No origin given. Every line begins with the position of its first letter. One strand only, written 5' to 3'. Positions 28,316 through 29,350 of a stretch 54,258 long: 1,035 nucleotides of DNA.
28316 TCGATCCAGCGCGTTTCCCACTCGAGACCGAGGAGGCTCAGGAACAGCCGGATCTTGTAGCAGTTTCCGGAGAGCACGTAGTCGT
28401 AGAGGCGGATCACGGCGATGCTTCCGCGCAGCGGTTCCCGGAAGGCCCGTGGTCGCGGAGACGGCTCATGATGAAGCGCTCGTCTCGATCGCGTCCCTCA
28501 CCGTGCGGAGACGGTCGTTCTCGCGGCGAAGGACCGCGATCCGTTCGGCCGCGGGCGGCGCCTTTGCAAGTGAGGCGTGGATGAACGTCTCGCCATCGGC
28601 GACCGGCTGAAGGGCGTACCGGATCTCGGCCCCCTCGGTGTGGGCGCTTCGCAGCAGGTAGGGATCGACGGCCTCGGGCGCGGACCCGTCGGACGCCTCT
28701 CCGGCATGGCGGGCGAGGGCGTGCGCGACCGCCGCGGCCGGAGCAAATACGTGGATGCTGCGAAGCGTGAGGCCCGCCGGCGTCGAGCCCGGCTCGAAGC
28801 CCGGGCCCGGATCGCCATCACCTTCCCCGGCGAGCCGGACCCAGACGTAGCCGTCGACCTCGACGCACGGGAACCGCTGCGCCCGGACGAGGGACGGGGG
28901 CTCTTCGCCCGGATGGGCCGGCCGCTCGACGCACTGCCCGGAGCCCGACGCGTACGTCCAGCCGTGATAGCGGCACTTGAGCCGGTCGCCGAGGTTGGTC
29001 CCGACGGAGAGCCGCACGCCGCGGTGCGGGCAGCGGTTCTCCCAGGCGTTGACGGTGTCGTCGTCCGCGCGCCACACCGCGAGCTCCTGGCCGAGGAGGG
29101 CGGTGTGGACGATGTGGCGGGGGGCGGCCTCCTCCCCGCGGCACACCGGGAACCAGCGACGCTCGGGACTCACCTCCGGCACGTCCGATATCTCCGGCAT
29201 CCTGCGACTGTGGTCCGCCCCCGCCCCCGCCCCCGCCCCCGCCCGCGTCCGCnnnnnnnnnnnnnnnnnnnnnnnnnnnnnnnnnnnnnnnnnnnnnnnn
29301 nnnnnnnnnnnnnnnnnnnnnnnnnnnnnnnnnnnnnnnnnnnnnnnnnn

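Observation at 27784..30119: Oxygenase with degenerate Rieske site + stand-alone Rieske protein + GST: an NdmCDE-like split oxygenase lacking a reductase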

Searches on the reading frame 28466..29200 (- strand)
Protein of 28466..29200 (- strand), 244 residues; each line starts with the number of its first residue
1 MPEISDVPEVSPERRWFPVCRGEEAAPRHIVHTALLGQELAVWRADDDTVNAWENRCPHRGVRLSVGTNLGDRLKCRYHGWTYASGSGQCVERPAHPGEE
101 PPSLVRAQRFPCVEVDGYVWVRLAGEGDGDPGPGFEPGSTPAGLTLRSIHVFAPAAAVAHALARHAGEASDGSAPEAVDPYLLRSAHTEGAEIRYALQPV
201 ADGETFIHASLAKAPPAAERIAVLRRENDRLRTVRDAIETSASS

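Call 3: search_protein_families(library=pfam, proteins=[window:28466-29200:-], max_evalue=1)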
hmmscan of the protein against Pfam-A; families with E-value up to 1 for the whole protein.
window:28466-29200:- (244 aa): 2 families
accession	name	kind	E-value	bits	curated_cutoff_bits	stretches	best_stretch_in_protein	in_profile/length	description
PF00355.32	Rieske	-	1.2e-20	73.7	20.3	1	16-97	2-82/88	Rieske [2Fe-2S] domain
PF13806.12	Rieske_2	-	0.00063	20.1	27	1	15-121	1-103/104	Rieske-like [2Fe-2S] domain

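Call 4: search_protein_families(library=ncbifam, proteins=[window:28466-29200:-], max_evalue=1)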
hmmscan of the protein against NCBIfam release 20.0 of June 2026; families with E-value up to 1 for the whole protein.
window:28466-29200:- (244 aa): 9 families
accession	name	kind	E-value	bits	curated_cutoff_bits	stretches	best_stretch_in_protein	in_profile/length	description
NF052579.1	BetMthstMoxSdmAMthl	equivalog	1.3e-15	57.2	600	1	16-121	18-124/351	4beta-methylsterol monooxygenase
TIGR02378.1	nirD_assim_sml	equivalog_domain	7.3e-07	29.3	74.65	1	16-94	2-85/105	nitrite reductase small subunit NirD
NF058607.1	GlBtMonoOxGbcA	equivalog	3.8e-06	25.6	670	1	39-84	80-126/420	glycine betaine monooxygenase oxygenase subunit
NF041684.1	ant_diox_AndAc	equivalog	1.1e-05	24.2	750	1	40-85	72-118/418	anthranilate 1,2-dioxygenase large subunit AndAc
NF042946.1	3PPDioc_HcaE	equivalog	2.3e-05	23.6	830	1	36-85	60-110/450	3-phenylpropionate/cinnamic acid dioxygenase subunit alpha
TIGR02377.1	MocE_fam_FeS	subfamily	2.5e-05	24.2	136.15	1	16-121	2-99/101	MocE family 2Fe-2S type ferredoxin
TIGR03228.1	anthran_1_2_A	equivalog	5.4e-05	22.1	671.9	1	10-107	33-130/438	anthranilate 1,2-dioxygenase large subunit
TIGR03229.1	benzo_1_2_benA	equivalog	0.00045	19.2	780.95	1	34-85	58-110/433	benzoate 1,2-dioxygenase large subunit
NF041683.1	ant_diox_AndAb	equivalog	0.022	14.9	150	1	16-80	2-65/100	anthranilate 1,2-dioxygenase ferredoxin subunit AndAb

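Call 10: search_solved_structures(query=window:28466-29200:-, max_evalue=0.01, show_alignments=2)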
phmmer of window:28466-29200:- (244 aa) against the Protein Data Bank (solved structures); distinct sequences matched with E-value up to 0.01: 56.
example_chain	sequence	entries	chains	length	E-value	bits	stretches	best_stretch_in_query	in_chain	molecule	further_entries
6wnc_A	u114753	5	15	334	4.8e-24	88.5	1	15-126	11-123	SxtDIOX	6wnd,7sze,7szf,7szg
6wn3_A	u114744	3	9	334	2.5e-23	86.2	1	15-126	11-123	SxtT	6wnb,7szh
6icp_A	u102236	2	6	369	6.1e-19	71.8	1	15-141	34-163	Methylxanthine N1-demethylase NdmA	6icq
6ick_A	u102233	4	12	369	6.2e-19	71.8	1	15-141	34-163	Methylxanthine N1-demethylase NdmA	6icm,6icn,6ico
7qwt_A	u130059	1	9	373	6e-18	68.6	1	13-141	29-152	Rieske (2Fe-2S) domain protein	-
7fhr_A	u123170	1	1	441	2.8e-16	63.1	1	15-131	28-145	Putative Phthalate 4,5-dioxygenase, subunit alpha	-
3gb4_A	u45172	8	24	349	2.7e-14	56.6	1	15-133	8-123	DdmC | Dicamba O-demethylase, oxygenase component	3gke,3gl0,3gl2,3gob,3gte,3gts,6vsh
9ina_A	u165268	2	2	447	5.6e-13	52.3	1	14-133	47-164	Rieske (2Fe-2S) domain protein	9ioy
3gkq_A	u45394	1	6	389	7.6e-11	45.3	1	14-150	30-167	Terminal oxygenase component of carbazole 1,9a-dioxygenase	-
6icl_A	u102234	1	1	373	1.1e-10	44.8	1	15-128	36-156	Methylxanthine N3-demethylase NdmB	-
7fjl_A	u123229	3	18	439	1.7e-10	44.1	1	13-136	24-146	Rieske (2Fe-2S) domain protein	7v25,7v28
4nbc_A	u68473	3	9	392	4.7e-10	42.7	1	14-133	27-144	Terminal oxygenase component of carbazole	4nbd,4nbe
4nb8_A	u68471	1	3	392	5.2e-10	42.6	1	14-133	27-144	Terminal oxygenase component of carbazole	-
4nbf_A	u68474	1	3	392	5.2e-10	42.6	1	14-133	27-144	Terminal oxygenase component of carbazole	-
1ww9_A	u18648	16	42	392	5.2e-10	42.6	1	14-133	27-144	terminal oxygenase component of carbazole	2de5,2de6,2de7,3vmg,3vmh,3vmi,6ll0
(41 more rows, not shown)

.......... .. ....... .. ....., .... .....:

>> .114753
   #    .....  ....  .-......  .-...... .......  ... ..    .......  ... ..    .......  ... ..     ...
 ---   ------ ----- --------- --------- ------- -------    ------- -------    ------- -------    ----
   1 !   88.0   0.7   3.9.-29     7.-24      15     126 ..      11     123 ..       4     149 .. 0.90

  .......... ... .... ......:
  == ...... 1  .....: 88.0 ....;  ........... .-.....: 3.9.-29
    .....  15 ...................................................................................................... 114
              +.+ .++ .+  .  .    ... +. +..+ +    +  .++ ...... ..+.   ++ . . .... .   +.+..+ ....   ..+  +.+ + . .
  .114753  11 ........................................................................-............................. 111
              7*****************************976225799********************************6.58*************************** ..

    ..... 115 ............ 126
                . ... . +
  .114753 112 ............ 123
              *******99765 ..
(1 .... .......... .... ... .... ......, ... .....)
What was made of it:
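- On Stand-alone Rieske-type ferredoxin (about 100-115 aa electron shuttle such as T4moC or CarAc): Its best hits are oxygenase alpha subunits (E 5e-24), and ferredoxins score far lower (E 3e-6) (call 10).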

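Call 30: find_homologous_proteins(query=window:28466-29200:-)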
Query window:28466-29200:- (244 aa): 718 proteins with E <= 0.001 among 2730 candidates; the best 120 are listed.
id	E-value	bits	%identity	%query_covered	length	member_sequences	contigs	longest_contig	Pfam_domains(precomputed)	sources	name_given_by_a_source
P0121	3.0e-144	497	91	100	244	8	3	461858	PF00355.33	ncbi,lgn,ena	-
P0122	1.5e-137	475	86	100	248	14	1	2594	PF00355.33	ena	-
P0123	6.9e-136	470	87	98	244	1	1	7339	PF00355.33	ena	-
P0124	3.3e-133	461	87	95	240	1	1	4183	PF00355.33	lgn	-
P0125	6.0e-132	457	86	98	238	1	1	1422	PF00355.33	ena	-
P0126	8.2e-131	453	87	94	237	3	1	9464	PF00355.33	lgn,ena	-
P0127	5.4e-130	450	84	98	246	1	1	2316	PF00355.33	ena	-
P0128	2.9e-129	448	83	95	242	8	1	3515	PF00355.33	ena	-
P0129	1.1e-128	446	85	96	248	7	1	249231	PF00355.33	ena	-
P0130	1.9e-128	445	85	95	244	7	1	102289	PF00355.33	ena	-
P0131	2.0e-128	445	85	95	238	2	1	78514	PF00355.33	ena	-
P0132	1.2e-126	439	82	97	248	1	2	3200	PF00355.33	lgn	-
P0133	2.9e-126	438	80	98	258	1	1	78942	PF00355.33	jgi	-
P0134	4.5e-126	438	81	100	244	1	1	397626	PF00355.33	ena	-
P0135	3.0e-125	435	86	92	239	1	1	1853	PF00355.33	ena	-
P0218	3.9e-61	225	52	94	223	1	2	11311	PF00355.33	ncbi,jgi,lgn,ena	jgi:nitrite reductase/ring-hydroxylating ferredoxin subunit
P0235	5.3e-58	215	48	93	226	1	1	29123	PF00355.33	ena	-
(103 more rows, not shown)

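Call 44: predict_structure(alignment_id=A2)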
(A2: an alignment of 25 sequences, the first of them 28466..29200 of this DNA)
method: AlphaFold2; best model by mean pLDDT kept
length: 244 residues; sequences in the alignment: 25
mean_pLDDT: 84.5   pTM: 0.83
mean pLDDT of the five models: 84.5, 83.9, 83.0, 82.8, 76.2
residues with pLDDT >= 90: 127; 70-90: 74; 50-70: 37; < 50: 6
segments of 3 or more residues with pLDDT < 50: 1-6
pLDDT, mean of each block of 10 residues (from residue 1): 53 92 92 93 94 82 69 87 89 72 81 92 72 73 92 95 78 77 79 92 95 92 93 94 81
secondary structure, 60 per line:
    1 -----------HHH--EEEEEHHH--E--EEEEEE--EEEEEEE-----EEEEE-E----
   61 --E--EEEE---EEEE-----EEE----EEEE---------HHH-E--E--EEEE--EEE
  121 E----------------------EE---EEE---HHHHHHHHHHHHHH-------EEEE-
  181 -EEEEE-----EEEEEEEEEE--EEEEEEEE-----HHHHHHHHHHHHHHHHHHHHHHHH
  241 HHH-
elements in order: E17-21 E30-35 E38-44 E50-54 E66-69 E73-76 E82-84 E89-92 E112-115 E118-121 E149-151 H155-168 E176-179 E182-186 E192-201 E204-211 H217-243
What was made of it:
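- On Stand-alone Rieske-type ferredoxin (about 100-115 aa electron shuttle such as T4moC or CarAc): G2 is 244 aa with a second folded domain (call 44).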

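Call 47: fold_search(model_id=the predicted structure, library=pdb)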
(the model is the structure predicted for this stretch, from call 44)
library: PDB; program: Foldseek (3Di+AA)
matches with E <= 10: 1127; with E <= 0.001: 184
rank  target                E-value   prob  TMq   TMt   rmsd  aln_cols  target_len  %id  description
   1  6wnd_B                5.3e-15  1.00  0.71  0.56   5.1       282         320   22  Structure of the Rieske non-heme iron oxygenase GxtA with dideoxysaxitoxin bound (released 2020-06-17)
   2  6wnc_C                7.9e-15  1.00  0.74  0.57   4.6       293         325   21  Structure of the Rieske non-heme iron oxygenase GxtA (released 2020-06-17)
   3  6wnd_C                8.3e-15  1.00  0.72  0.55   4.3       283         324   21  Structure of the Rieske non-heme iron oxygenase GxtA with dideoxysaxitoxin bound (released 2020-06-17)
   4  6wnd_A                9.3e-15  1.00  0.70  0.57   4.7       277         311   22  Structure of the Rieske non-heme iron oxygenase GxtA with dideoxysaxitoxin bound (released 2020-06-17)
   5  6wnc_A                1.4e-14  1.00  0.68  0.55   5.2       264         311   23  Structure of the Rieske non-heme iron oxygenase GxtA (released 2020-06-17)
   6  7szf_C                1.5e-14  1.00  0.73  0.56   4.4       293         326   21  Structure of the Rieske Non-heme Iron Oxygenase GxtA with beta-Saxitoxinol Bound (released 2022-01-19)
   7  7szf_B                1.5e-14  1.00  0.71  0.56   4.8       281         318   22  Structure of the Rieske Non-heme Iron Oxygenase GxtA with beta-Saxitoxinol Bound (released 2022-01-19)
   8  7szg_A                1.5e-14  1.00  0.70  0.55   5.4       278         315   22  Structure of the Rieske Non-heme Iron Oxygenase GxtA Pressurized with Xenon (released 2022-01-19)
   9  7szf_A                3.2e-14  1.00  0.71  0.56   4.9       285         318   22  Structure of the Rieske Non-heme Iron Oxygenase GxtA with beta-Saxitoxinol Bound (released 2022-01-19)
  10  6wnc_B                3.8e-14  1.00  0.72  0.56   4.2       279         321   21  Structure of the Rieske non-heme iron oxygenase GxtA (released 2020-06-17)
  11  7sze_B                3.8e-14  1.00  0.73  0.55   4.8       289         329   21  Structure of the Rieske Non-heme Iron Oxygenase GxtA with Saxitoxin Bound (released 2022-01-19)
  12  7szg_B                4.7e-14  1.00  0.70  0.56   5.3       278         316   22  Structure of the Rieske Non-heme Iron Oxygenase GxtA Pressurized with Xenon (released 2022-01-19)
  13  7sze_A                7.9e-14  1.00  0.71  0.56   4.9       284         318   22  Structure of the Rieske Non-heme Iron Oxygenase GxtA with Saxitoxin Bound (released 2022-01-19)
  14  6wnb_B                9.3e-14  1.00  0.71  0.55   4.1       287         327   20  Structure of the Rieske non-heme iron oxygenase SxtT with dideoxysaxitoxin bound (released 2020-06-17)
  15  6wnb_C                1.1e-13  1.00  0.70  0.55   5.3       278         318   21  Structure of the Rieske non-heme iron oxygenase SxtT with dideoxysaxitoxin bound (released 2020-06-17)
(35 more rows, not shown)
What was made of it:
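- Rieske demethylases of betaines do exist, such as stachydrine demethylase and CntA (call 47 lists them as distant structural matches).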

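Call 53: find_encoding_contigs(protein=P0235, flank=8000, max_places=2)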
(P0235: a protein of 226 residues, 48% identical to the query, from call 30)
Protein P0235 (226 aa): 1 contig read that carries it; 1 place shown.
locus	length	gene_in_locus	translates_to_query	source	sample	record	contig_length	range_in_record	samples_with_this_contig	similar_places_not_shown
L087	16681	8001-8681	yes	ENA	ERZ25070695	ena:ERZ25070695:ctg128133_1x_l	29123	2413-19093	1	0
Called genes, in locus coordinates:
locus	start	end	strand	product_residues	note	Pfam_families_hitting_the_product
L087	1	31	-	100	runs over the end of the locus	PF00547:Urease_gamma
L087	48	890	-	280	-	PF01774:UreD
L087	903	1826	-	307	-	PF02653:BPD_transp_2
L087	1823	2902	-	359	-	PF02653:BPD_transp_2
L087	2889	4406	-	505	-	PF00005:ABC_tran, PF13304:AAA_21 (faint), PF00005:ABC_tran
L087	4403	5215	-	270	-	PF06516:NUP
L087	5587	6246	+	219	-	PF02608:Bmp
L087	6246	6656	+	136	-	PF02608:Bmp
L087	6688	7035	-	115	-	PF00576:Transthyretin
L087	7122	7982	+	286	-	PF19112:VanA_C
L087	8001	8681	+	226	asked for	PF00355:Rieske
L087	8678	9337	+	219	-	PF02798:GST_N, PF13417:GST_N_3, PF13409:GST_N_2, PF13410:GST_C_2 (weak)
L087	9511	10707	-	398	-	PF13520:AA_permease_2, PF00324:AA_permease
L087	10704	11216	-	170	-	PF01979:Amidohydro_1, PF07969:Amidohydro_3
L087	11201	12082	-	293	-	PF01979:Amidohydro_1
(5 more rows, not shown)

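Call 54: find_encoding_contigs(protein=P0218, flank=8000, max_places=2)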
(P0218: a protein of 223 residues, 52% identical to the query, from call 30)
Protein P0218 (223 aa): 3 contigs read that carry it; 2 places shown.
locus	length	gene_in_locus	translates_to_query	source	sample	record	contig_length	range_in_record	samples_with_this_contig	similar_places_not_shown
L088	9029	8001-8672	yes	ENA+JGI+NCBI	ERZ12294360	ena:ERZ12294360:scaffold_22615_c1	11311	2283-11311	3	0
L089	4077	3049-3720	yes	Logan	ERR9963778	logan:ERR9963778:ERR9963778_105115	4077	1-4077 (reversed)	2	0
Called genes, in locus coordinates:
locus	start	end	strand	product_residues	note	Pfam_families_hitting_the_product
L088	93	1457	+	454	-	PF22039:HUTI_composite_bact (weak), PF01979:Amidohydro_1, PF07969:Amidohydro_3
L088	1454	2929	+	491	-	PF00111:Fer2 (weak), PF01799:Fer2_2, PF00941:FAD_binding_5, PF03450:CO_deh_flav_C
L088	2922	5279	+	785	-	PF01315:Ald_Xan_dh_C, PF02738:MoCoBD_1, PF20256:MoCoBD_2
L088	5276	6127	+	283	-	PF02625:XdhC_CoxI, PF13478:XdhC_C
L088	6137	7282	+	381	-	PF00266:Aminotran_5, PF00155:Aminotran_1_2 (weak), PF01212:Beta_elim_lyase (weak)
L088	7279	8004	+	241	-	PF00392:GntR, PF07729:FCD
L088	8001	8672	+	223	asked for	PF00355:Rieske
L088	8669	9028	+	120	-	?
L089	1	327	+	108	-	?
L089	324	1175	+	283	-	PF02625:XdhC_CoxI, PF13478:XdhC_C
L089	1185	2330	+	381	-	PF00266:Aminotran_5, PF00155:Aminotran_1_2 (weak), PF01212:Beta_elim_lyase (weak)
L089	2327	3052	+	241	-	PF00392:GntR, PF07729:FCD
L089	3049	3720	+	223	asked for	PF00355:Rieske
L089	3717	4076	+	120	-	?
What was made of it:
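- Loci such as L088 already encode xanthine dehydrogenase, which would make a second xanthine oxidase redundant (call 54).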
